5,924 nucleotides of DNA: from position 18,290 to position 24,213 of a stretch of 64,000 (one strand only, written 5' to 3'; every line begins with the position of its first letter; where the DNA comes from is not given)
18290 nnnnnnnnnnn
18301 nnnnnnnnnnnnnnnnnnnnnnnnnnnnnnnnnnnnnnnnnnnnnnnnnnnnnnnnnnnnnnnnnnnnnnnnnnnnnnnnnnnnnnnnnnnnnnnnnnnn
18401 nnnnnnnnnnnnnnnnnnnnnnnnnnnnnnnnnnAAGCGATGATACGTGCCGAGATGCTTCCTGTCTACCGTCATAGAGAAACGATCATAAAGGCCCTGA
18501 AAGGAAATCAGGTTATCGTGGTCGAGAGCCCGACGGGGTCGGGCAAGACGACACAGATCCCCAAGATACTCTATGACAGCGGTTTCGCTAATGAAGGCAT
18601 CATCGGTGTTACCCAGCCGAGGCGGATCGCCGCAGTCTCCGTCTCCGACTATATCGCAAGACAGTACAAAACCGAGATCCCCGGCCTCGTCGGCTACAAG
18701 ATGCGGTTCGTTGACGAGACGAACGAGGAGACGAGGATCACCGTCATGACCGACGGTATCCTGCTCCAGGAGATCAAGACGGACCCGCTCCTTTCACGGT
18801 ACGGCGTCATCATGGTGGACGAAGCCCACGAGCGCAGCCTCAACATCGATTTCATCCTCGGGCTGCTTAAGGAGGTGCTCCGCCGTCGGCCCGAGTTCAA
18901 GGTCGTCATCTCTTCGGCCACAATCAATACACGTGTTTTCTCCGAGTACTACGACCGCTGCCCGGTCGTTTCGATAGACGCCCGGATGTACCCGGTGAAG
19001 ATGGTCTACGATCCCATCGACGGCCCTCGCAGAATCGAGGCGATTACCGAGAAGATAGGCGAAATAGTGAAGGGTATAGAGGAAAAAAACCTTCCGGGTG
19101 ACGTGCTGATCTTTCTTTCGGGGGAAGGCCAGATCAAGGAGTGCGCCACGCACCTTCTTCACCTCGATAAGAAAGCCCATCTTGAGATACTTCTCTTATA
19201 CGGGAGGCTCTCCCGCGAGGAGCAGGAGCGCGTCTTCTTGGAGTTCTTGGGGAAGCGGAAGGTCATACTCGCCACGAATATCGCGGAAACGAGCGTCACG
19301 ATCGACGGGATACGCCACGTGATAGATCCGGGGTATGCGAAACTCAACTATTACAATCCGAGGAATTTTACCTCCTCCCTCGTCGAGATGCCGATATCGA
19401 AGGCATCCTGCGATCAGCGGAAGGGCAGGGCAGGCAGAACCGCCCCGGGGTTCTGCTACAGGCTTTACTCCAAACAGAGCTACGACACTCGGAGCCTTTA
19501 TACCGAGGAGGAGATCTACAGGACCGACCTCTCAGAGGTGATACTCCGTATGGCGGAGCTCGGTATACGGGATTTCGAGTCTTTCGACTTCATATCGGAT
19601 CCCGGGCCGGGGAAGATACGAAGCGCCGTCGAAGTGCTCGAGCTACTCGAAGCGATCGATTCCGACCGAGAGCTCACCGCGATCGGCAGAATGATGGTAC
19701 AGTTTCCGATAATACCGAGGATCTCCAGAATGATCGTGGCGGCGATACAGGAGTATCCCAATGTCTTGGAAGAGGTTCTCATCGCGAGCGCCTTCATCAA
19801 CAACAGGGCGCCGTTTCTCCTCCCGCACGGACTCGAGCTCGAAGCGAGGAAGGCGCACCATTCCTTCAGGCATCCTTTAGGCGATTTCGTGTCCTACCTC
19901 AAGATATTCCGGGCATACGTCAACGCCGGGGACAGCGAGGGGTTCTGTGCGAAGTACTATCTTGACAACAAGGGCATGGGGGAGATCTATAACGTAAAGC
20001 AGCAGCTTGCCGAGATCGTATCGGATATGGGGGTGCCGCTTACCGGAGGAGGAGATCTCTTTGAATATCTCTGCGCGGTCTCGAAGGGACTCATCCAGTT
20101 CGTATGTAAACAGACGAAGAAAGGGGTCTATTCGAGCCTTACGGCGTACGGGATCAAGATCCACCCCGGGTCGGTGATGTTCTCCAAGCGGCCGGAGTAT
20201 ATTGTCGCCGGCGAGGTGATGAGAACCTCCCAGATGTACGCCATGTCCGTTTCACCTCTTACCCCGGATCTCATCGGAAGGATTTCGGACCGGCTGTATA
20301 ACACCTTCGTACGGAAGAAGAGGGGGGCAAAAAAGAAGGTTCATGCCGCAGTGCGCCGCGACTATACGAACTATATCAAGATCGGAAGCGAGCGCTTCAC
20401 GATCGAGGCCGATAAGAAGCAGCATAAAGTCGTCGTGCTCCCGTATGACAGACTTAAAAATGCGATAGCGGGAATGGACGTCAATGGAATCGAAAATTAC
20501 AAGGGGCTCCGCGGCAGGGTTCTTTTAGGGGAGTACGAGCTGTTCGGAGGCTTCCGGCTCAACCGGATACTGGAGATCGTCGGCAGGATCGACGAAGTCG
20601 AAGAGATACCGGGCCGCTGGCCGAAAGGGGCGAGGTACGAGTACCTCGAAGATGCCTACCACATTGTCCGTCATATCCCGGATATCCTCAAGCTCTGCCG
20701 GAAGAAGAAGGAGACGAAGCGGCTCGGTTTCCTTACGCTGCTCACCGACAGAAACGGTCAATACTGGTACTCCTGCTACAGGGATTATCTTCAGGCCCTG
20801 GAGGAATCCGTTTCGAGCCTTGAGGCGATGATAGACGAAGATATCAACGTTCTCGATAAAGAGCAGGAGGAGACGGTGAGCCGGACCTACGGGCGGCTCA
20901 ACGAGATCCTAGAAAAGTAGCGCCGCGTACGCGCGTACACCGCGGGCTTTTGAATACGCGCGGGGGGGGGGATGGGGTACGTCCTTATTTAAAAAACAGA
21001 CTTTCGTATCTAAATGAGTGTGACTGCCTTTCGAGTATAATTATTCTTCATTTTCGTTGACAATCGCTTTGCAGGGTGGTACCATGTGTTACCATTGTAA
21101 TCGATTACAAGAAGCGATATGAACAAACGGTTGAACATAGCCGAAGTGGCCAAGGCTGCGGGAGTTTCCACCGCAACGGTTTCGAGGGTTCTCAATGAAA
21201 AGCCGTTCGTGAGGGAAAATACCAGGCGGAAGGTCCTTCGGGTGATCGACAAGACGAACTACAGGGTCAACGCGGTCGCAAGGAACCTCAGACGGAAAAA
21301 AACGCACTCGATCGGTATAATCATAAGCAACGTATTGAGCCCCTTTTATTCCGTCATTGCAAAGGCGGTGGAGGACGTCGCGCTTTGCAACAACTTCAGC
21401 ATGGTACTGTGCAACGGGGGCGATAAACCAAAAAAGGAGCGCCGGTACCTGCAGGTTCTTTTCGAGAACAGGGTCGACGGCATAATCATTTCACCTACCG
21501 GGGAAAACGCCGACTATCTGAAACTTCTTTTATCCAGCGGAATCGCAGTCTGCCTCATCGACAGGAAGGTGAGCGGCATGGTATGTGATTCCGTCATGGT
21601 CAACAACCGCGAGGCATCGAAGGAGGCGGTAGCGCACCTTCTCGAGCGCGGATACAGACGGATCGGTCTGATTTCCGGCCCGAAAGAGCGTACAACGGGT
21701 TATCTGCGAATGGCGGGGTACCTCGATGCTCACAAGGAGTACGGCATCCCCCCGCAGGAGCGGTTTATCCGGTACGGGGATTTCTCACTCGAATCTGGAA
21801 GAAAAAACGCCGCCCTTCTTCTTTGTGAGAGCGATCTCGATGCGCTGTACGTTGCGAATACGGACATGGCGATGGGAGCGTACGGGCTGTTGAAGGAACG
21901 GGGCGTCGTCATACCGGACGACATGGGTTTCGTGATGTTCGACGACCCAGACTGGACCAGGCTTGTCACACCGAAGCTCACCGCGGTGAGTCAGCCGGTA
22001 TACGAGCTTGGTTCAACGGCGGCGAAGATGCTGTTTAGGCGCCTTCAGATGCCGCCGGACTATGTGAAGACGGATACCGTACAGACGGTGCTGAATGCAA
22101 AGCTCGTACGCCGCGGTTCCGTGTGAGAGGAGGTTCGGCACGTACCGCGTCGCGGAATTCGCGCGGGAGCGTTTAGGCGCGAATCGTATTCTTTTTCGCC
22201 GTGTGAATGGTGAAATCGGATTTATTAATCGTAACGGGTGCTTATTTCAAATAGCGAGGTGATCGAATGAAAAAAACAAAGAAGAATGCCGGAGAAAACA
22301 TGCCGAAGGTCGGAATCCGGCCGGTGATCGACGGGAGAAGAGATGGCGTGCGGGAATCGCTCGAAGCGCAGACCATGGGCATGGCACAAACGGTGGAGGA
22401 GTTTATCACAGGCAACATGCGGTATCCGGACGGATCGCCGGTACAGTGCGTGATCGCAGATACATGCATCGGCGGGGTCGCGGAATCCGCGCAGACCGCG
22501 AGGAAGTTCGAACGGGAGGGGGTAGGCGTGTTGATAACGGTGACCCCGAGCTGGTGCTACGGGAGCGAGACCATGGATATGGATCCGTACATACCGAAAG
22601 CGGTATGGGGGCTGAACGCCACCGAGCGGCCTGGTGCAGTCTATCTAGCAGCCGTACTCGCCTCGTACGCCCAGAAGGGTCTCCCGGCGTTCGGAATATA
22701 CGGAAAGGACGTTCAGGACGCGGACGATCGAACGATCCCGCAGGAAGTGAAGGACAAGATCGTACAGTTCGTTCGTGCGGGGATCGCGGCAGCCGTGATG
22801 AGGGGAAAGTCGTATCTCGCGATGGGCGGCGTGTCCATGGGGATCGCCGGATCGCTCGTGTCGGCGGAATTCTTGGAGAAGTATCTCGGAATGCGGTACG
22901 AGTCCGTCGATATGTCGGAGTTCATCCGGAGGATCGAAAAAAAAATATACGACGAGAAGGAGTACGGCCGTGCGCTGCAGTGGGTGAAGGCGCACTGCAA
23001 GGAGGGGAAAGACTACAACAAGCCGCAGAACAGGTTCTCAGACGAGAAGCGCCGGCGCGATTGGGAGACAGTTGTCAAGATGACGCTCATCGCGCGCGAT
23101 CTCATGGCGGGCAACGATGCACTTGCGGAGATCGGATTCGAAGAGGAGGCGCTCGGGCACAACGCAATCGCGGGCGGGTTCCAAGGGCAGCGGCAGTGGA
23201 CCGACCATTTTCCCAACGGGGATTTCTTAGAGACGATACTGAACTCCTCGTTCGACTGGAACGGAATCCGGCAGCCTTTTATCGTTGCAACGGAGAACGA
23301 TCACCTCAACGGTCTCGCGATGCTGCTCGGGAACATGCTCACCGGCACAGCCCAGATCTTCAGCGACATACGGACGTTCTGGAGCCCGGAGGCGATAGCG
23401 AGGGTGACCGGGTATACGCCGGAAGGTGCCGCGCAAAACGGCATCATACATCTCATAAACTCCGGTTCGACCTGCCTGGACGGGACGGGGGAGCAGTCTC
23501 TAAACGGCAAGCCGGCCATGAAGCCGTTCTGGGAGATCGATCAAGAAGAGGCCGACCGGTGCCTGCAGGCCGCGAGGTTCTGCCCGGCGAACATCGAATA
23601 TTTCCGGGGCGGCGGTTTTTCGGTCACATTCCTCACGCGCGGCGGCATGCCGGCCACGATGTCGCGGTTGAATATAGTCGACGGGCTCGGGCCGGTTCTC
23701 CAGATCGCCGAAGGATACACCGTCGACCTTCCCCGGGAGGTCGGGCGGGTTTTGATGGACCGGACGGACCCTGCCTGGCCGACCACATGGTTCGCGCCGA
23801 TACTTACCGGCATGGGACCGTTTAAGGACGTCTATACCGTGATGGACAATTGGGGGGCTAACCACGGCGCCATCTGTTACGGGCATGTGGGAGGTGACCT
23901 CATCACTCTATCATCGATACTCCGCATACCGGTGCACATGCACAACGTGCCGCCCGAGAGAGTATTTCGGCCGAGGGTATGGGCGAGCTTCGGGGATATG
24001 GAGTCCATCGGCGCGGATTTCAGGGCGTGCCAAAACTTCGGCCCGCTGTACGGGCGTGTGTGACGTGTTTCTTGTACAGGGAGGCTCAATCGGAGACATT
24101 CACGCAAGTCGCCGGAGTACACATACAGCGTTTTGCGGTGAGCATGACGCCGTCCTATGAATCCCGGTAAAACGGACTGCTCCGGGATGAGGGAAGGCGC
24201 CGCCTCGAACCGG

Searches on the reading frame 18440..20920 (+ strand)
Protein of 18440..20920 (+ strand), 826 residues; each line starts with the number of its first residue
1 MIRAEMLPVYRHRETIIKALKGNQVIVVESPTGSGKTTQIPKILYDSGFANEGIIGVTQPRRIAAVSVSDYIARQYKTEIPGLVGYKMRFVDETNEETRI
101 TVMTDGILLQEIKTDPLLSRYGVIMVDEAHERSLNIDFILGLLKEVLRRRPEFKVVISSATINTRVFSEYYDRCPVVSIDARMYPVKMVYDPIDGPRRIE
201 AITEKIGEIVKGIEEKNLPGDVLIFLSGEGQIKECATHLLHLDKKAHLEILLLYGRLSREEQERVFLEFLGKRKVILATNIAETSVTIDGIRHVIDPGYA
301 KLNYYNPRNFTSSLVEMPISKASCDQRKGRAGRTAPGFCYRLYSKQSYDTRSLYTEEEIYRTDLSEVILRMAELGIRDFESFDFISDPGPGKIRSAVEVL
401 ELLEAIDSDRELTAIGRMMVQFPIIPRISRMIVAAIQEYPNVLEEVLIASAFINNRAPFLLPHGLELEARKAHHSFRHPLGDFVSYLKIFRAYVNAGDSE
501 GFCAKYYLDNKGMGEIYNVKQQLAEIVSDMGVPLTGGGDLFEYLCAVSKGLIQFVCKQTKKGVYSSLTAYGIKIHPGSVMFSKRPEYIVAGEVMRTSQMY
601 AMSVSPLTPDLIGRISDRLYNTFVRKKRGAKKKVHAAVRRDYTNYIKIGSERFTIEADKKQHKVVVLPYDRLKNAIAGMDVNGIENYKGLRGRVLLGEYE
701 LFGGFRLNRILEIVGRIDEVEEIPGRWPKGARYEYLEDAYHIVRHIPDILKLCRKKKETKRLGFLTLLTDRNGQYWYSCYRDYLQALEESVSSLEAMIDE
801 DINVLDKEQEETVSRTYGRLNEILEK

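Call 57: search_protein_families(library=pfam, proteins=[window:18440-20920:+], max_evalue=0.00001)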
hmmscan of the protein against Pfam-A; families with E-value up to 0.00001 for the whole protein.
window:18440-20920:+ (826 aa): 4 families
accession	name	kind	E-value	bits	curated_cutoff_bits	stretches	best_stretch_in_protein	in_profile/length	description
PF00271.37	Helicase_C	-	4e-15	56.5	23.5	1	208-334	5-109/110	Helicase conserved C-terminal domain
PF00270.35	DEAD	-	6.7e-09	36.1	26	1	14-164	5-162/167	DEAD/DEAH box helicase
PF07717.22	OB_NTP_bind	-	9.3e-09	35.8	29.5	1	549-612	7-76/83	Oligonucleotide/oligosaccharide-binding (OB)-fold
PF21010.2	HA2_C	-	5.4e-06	27.3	21.3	0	426-484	2-75/77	Helicase associated domain (HA2), ratchet-like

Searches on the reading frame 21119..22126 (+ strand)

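Call 7: search_protein_families(library=pfam, proteins=[window:21119-22126:+], max_evalue=0.001)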
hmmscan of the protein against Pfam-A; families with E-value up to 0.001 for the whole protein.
window:21119-22126:+ (335 aa): 4 families
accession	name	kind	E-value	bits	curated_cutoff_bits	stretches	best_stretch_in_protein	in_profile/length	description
PF13377.12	Peripla_BP_3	-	3.9e-28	99.1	26.5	1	171-335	1-167/167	Periplasmic binding protein-like domain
PF00532.27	Peripla_BP_1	-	1.9e-25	90.4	22.2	1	62-307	1-259/281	Periplasmic binding proteins and sugar binding domain of LacI family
PF00356.27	LacI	-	1.2e-16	60.6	27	1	7-51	2-46/46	Bacterial regulatory proteins, lacI family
PF13407.12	Peripla_BP_4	-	5.9e-12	46.1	35.1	1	65-309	1-254/258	Periplasmic binding protein domain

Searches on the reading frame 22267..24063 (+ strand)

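Call 7: search_protein_families(library=pfam, proteins=[window:22267-24063:+], max_evalue=0.001)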
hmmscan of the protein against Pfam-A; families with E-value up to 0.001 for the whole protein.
window:22267-24063:+ (598 aa): 3 families
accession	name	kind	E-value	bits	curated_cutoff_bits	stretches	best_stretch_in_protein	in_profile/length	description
PF07882.17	Fucose_iso_N2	-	9.9e-91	302.7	22.3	1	181-360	1-180/180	L-fucose isomerase, second N-terminal domain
PF07881.17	Fucose_iso_N1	-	1.2e-76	256.7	28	1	12-180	1-169/169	L-fucose isomerase, first N-terminal domain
PF02952.23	Fucose_iso_C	-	4.9e-43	146.6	29.3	1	396-559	1-143/143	L-fucose isomerase, C-terminal domain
